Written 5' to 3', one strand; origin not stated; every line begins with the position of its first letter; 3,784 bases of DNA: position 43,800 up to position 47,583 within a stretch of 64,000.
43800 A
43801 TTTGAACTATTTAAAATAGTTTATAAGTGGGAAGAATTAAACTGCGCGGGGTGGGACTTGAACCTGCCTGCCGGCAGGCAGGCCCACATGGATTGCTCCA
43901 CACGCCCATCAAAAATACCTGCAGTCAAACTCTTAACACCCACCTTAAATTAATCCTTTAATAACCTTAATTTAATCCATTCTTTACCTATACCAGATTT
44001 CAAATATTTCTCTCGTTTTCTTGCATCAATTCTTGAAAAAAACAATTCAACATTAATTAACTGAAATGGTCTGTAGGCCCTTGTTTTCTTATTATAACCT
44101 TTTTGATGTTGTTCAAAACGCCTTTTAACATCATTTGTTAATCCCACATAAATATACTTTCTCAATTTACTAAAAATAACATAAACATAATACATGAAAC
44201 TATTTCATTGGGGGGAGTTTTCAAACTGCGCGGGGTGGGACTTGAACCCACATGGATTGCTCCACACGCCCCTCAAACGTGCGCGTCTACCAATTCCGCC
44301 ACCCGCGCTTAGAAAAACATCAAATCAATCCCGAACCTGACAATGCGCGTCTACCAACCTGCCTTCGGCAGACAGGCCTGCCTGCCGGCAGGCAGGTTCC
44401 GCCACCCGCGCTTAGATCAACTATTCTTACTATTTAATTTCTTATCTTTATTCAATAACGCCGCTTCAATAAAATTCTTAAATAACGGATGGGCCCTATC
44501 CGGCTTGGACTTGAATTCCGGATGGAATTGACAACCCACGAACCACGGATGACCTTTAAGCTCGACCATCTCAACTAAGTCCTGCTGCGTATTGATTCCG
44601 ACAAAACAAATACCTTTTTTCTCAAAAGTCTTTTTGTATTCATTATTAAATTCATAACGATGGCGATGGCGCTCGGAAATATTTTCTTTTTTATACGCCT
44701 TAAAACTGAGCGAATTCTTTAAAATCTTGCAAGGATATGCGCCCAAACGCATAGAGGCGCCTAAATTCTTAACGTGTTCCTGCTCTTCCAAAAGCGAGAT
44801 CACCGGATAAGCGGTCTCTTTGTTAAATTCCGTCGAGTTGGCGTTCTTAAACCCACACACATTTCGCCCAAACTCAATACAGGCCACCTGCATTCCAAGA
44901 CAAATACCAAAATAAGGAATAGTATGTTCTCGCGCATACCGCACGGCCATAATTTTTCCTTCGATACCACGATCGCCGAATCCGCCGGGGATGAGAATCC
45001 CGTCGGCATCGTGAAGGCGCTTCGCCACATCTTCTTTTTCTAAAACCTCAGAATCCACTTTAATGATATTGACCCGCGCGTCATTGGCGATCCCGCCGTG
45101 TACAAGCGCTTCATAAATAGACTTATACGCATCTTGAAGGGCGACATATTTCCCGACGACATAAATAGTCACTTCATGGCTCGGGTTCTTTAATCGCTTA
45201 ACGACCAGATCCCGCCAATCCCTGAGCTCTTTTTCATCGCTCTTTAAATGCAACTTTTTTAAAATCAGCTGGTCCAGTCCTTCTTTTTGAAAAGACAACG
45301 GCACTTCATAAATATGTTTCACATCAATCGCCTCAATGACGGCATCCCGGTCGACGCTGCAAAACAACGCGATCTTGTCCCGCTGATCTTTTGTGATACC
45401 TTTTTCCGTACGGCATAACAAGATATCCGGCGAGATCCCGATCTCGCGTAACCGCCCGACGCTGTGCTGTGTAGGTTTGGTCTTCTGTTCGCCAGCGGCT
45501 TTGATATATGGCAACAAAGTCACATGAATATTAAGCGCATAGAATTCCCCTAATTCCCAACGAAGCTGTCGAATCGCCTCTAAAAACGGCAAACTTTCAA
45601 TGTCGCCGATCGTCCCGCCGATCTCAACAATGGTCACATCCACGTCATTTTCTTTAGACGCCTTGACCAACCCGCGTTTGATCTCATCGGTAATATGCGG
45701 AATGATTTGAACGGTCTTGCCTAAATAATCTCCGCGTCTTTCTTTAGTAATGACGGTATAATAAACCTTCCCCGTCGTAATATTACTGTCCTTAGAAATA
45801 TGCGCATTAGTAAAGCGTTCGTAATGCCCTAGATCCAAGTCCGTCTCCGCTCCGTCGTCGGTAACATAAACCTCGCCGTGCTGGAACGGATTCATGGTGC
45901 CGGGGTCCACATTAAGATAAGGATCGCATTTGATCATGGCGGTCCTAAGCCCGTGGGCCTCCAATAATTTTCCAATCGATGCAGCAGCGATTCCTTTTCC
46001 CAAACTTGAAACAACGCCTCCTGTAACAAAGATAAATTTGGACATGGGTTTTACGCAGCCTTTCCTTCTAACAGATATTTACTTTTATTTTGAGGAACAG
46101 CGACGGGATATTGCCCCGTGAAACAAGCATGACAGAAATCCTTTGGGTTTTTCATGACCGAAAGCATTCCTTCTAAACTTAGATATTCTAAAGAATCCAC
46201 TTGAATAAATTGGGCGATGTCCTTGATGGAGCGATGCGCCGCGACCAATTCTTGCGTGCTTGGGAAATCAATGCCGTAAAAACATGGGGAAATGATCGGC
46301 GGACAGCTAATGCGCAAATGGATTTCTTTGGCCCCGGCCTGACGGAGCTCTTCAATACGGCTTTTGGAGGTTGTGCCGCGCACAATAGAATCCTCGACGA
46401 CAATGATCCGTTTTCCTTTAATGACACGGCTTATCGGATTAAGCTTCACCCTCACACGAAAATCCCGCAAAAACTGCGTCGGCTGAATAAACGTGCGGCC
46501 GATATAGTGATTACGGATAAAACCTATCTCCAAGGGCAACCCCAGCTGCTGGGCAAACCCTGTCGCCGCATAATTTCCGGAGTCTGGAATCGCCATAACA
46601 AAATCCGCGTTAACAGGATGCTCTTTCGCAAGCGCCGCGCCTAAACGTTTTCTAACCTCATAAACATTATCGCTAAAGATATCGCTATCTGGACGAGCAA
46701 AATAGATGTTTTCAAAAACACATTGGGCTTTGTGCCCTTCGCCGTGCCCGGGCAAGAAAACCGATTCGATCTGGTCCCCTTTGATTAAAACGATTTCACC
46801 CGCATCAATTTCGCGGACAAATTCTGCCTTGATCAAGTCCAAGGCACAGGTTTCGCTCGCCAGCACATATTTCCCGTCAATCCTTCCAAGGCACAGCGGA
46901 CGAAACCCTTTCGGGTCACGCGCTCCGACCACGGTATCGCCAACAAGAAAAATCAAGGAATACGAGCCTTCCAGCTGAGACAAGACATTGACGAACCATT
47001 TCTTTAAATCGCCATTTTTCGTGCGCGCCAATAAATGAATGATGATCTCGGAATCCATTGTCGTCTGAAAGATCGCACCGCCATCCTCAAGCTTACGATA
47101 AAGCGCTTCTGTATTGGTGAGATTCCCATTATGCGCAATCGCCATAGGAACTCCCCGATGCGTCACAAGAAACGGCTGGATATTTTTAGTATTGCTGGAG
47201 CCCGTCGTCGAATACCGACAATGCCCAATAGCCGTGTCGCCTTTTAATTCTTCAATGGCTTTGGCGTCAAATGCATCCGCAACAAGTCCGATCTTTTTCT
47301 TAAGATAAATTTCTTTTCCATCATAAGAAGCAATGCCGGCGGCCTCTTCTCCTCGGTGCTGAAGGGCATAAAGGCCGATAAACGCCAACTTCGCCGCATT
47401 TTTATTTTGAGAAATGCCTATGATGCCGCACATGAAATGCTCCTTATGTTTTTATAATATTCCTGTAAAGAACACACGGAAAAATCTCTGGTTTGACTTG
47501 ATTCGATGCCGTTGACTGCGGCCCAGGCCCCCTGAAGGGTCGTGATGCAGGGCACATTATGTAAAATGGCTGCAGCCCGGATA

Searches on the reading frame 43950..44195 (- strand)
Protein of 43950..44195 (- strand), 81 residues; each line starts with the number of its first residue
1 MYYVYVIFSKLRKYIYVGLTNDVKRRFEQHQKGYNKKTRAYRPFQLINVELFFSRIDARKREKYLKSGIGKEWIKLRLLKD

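Call 8: search_protein_families(library=pfam, proteins=[window:43950-44195:-])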
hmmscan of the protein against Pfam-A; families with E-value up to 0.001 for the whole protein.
window:43950-44195:- (81 aa): 2 families
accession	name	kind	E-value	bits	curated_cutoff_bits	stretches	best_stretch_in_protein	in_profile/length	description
PF01541.30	GIY-YIG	-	2.8e-17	63.2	22.6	1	1-67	1-70/78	GIY-YIG catalytic domain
PF10544.15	T5orf172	-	0.00075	20.4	20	0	3-64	2-62/101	T5orf172 domain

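Call 29: search_protein_families(library=ncbifam, proteins=[window:43950-44195:-], max_evalue=0.01)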
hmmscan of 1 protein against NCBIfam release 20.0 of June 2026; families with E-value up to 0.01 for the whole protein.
window:43950-44195:- (81 aa): 1 family
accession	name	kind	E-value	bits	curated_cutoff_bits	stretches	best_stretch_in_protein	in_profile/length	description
TIGR01453.1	grpIintron_endo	subfamily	0.001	19.2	56.05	1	4-39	4-39/215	group I intron endonuclease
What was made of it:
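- Tried and rejected: NCBIfam gave only a sub-threshold group I intron endonuclease hit (call 29).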

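Call 30: find_homologous_proteins(query=window:43950-44195:-, max_evalue=0.00001)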
Query window:43950-44195:- (81 aa): 850 proteins with E <= 0.00001 among 851 candidates; the best 120 are listed.
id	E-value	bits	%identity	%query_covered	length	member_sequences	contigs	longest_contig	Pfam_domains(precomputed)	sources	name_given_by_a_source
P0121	9.5e-46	171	100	100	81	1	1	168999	PF01541.31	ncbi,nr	ncbi:MAG: GIY-YIG nuclease family protein [Candidatus Omnitrophica bacterium]|nr:GIY-YIG nuclease fa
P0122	8.8e-31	123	70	100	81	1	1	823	PF01541.31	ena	-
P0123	1.8e-30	122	71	99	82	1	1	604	PF01541.31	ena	-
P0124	2.6e-29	119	68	98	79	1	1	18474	PF01541.31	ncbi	ncbi:GIY-YIG nuclease family protein [Candidatus Omnitrophota bacterium]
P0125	7.8e-29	117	73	93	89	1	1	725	PF10544.16,PF01541.31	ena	-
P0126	7.7e-28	114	71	94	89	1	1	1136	PF10544.16,PF01541.31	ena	-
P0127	1.8e-27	113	64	100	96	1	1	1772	PF01541.31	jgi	jgi:putative endonuclease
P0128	3.4e-27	112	65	93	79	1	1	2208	PF01541.31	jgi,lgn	jgi:putative endonuclease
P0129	5.1e-27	111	67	98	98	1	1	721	PF01541.31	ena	-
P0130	7.4e-27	111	66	98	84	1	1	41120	PF10544.16,PF01541.31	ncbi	-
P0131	1.0e-26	110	67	98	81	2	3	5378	PF01541.31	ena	-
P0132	1.1e-26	110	67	98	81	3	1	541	PF01541.31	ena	-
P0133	1.3e-26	110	65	99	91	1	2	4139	PF01541.31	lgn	-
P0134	1.3e-26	110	71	93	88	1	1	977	PF01541.31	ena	-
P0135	1.6e-26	110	70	95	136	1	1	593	PF01541.31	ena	-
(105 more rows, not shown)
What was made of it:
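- Homologues in different phyla are 60-70% identical (call 30).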

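Call 32: find_related_loci(query=A1, collection=metagenome_contigs, flank=2000)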
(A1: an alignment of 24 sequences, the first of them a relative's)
Query A1 (81 aa) in metagenome_contigs; peptide patterns used: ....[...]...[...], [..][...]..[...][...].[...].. (x = any residue, [..] = any of these).
600 stretches matched a pattern (row limit reached: there are more); 545 encode a relative of the query (tblastn E <= 1e-3); the best 80 are kept; 80 distinct loci.
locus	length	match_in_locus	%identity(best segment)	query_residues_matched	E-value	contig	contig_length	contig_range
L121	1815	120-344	73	1-75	3e-34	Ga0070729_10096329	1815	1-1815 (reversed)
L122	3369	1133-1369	65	1-79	2e-32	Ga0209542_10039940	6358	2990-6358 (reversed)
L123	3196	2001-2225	68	1-75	4e-31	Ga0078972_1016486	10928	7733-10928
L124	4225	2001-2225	68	1-75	4e-31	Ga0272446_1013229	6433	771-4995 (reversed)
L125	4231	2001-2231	66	1-77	4e-31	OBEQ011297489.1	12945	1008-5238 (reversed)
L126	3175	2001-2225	67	1-75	1e-30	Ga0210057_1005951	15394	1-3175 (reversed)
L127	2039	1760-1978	67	3-75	7e-30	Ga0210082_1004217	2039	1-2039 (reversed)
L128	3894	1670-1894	68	1-75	8e-30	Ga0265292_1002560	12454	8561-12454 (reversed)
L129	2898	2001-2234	62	2-79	1e-29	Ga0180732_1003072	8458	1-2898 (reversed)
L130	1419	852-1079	63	1-76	9e-30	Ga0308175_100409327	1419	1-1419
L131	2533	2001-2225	65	1-75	2e-29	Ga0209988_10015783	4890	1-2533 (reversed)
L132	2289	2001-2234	63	3-80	4e-29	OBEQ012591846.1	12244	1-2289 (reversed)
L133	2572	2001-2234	62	1-78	2e-29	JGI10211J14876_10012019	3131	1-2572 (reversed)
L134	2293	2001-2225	63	1-75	4e-29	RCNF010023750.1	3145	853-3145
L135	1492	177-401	67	1-75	2e-29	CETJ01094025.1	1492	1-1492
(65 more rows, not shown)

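Call 62: search_solved_structures(query=A1, max_evalue=1, show_alignments=2)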
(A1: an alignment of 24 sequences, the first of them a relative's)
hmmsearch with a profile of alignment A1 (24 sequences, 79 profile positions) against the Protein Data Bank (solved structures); distinct sequences matched with E-value up to 1: 9.
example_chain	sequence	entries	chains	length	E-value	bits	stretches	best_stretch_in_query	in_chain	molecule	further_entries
1zg2_A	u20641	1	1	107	7.3e-08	36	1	2-65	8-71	Hypothetical UPF0213 protein BH0048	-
1ywl_A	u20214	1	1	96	1.4e-07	35.1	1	2-67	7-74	Hypothetical UPF0213 protein EF2693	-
6seh_C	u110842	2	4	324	0.002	21.7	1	1-48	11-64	Structure-specific endonuclease subunit SLX1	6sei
7cq2_A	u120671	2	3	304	0.0037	20.9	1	2-74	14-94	Structure-specific endonuclease subunit SLX1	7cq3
7cq4_A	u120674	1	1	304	0.019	18.7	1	2-74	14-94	Structure-specific endonuclease subunit SLX1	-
4xlg_A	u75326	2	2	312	0.023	18.4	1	2-76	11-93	Structure-specific endonuclease subunit SLX1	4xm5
7wme_A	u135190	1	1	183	0.031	18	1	5-48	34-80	Structure-specific endonuclease subunit SLX1 homolog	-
1mk0_A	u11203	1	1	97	0.053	17.2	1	4-38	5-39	Intron-associated endonuclease 1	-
1ln0_A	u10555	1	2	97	0.71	13.6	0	4-37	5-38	intron-associated endonuclease 1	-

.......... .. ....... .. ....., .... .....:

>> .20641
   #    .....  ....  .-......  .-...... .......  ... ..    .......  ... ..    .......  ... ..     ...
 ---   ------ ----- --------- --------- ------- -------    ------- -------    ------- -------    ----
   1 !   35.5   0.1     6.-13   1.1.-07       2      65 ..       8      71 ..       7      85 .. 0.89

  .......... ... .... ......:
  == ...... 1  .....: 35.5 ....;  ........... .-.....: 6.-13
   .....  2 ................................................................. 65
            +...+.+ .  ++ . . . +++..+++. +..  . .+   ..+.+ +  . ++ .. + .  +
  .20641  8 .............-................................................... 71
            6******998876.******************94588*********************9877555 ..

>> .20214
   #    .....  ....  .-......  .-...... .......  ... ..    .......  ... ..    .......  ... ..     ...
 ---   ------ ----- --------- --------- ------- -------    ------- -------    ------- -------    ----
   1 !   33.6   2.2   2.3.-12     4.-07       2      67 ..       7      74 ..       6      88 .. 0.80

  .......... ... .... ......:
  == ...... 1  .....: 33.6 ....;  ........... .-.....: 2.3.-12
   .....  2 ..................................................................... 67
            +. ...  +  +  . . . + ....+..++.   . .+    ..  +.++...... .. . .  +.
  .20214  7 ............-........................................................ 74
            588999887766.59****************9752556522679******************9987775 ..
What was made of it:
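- On SLX1/UPF0213-like structure-specific GIY-YIG nucleases: Profile against PDB: 1zg2 7.3e-8, 1ywl 1.4e-7, SLX1 2e-3, I-TevI only 0.05 (call 62).
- Closest known: SegB of phages T4/T6, a free-standing GIY-YIG homing endonuclease in the tRNA gene cluster. Different: It belongs to the SLX1/UPF0213 branch rather than the I-TevI/Seg branch (call 62).
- Closest known: Bacterial stand-alone SLX1-like GIY-YIG proteins. Same: These give the best sequence matches: E = 7e-8, 1.4e-7, and 2e-3 to SLX1 (call 62).
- The nearest solved structures are UPF0213 1zg2 and 1ywl, then SLX1 (call 62).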

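Call 63: search_protein_families(library=phrogs, proteins=[window:43950-44195:-], max_evalue=0.01)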
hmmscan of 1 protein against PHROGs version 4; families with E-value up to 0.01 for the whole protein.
window:43950-44195:- (81 aa): 6 families
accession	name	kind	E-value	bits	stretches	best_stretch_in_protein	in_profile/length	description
phrog_5123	-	DNA, RNA and nucleotide metabolism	0.00017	22.5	1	1-48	1-51/152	homing endonuclease with GIY-YIG motif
phrog_7168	-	DNA, RNA and nucleotide metabolism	0.00032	21.2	1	1-40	1-40/284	homing endonuclease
phrog_19235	-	unknown function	0.0004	20.9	1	4-42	23-60/251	-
phrog_35456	-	unknown function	0.001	19.8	1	2-31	7-36/189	-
phrog_16880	-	DNA, RNA and nucleotide metabolism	0.0011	19.9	1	2-34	7-39/162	endonuclease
phrog_5032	-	unknown function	0.0023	18.6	1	3-77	79-150/178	-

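Call 69: search_dna_similar(query=window:43950-44195:-, collection=phages, mode=protein, max_evalue=0.00001, max_rows=15)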
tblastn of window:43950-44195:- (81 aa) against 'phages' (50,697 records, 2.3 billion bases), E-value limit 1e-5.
No match.
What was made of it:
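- Closest known: SegB of phages T4/T6, a free-standing GIY-YIG homing endonuclease in the tRNA gene cluster. Different: The ORF here is 81 aa, chromosomal, and has no match in 50,697 phage records (call 69).
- Tried and rejected: tblastn of the ORF against 50,697 phage records gave no match (call 69).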

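Call 82: search_protein_representatives(alignment_id=A1)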
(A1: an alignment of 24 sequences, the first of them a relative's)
Query: 24 sequences, 79 profile positions. Proteins with E-value up to 0.001 (for the whole library): 15882; up to 1e-10: 3235; up to 1e-30: 17. The best 150 are listed.
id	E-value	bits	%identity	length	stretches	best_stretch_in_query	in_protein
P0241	1.9e-37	143.7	-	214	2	1-77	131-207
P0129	5.2e-36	139.1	-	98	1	1-77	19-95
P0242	4.9e-35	135.9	-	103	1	1-76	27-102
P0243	5.8e-35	135.7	-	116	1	1-78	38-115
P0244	4.0e-34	133.0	-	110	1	1-78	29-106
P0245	6.8e-34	132.3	-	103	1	1-77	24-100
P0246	9.7e-34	131.8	-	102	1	1-77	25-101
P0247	1.6e-33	131.1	-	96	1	1-78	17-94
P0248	3.3e-33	130.1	-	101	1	1-77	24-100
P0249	3.5e-33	130.0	-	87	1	2-77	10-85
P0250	7.2e-33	129.0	-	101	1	1-77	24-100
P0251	7.0e-32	125.8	-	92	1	1-77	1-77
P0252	7.8e-32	125.7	-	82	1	2-77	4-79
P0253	8.0e-32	125.6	-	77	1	1-76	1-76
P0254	2.7e-31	124.0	-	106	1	1-77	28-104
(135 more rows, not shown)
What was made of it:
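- The profile finds 15,882 cluster representatives (call 82).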

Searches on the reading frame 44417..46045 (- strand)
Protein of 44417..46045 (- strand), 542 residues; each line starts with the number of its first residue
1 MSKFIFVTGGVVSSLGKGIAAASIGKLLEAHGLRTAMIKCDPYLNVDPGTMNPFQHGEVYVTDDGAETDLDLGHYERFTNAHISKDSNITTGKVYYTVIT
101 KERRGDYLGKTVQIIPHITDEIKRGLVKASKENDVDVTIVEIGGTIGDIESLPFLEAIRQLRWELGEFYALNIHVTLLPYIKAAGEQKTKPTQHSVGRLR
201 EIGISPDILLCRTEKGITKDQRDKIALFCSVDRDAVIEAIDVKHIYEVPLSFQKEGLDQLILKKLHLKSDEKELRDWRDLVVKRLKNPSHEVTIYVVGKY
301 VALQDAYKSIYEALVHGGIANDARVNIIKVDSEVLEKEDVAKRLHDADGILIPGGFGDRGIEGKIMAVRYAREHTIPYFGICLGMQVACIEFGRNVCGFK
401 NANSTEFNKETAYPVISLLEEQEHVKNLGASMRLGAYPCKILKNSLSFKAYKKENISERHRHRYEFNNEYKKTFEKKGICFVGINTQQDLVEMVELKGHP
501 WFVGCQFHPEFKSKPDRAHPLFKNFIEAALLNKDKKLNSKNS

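Call 8: search_protein_families(library=pfam, proteins=[window:44417-46045:-])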
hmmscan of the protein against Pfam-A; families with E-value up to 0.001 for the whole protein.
window:44417-46045:- (542 aa): 4 families
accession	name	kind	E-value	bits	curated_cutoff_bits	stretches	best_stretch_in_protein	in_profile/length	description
PF06418.20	CTP_synth_N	-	7.8e-127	422.6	26.1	1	3-267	1-265/265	CTP synthase N-terminus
PF00117.34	GATase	-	1.4e-44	152.5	22.8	1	303-527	2-189/190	Glutamine amidotransferase class-I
PF07722.19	Peptidase_C26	-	2.5e-07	31.1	20.5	1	365-510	95-219/219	Peptidase C26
PF01656.29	CbiA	-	0.00077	19.9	25.4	0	13-116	8-54/125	CobQ/CobB/MinD/ParA nucleotide binding domain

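Call 15: find_encoding_contigs(protein=window:44417-46045:-, flank=10000, max_places=10)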
Protein window:44417-46045:- (542 aa): no gene with exactly this product is on record in the collection.
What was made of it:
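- Tried and rejected: An exact-protein look-up of the window's PyrG found nothing on record (call 15).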

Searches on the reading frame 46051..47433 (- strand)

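Call 8: search_protein_families(library=pfam, proteins=[window:46051-47433:-])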
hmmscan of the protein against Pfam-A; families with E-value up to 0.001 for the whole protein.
window:46051-47433:- (460 aa): 4 families
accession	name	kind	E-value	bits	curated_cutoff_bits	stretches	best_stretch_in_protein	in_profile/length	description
PF13522.11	GATase_6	-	3.5e-17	63.1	27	1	64-194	9-130/130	Glutamine amidotransferase domain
PF13537.11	GATase_7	-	4.9e-17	62.5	25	1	80-198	8-121/123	Glutamine amidotransferase domain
PF13230.11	GATase_4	-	6.9e-08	32.2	23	1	1-110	1-116/272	Glutamine amidotransferases class-II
PF00156.33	Pribosyltran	-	4.3e-07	29.8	26.3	1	273-375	27-122/158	Phosphoribosyl transferase domain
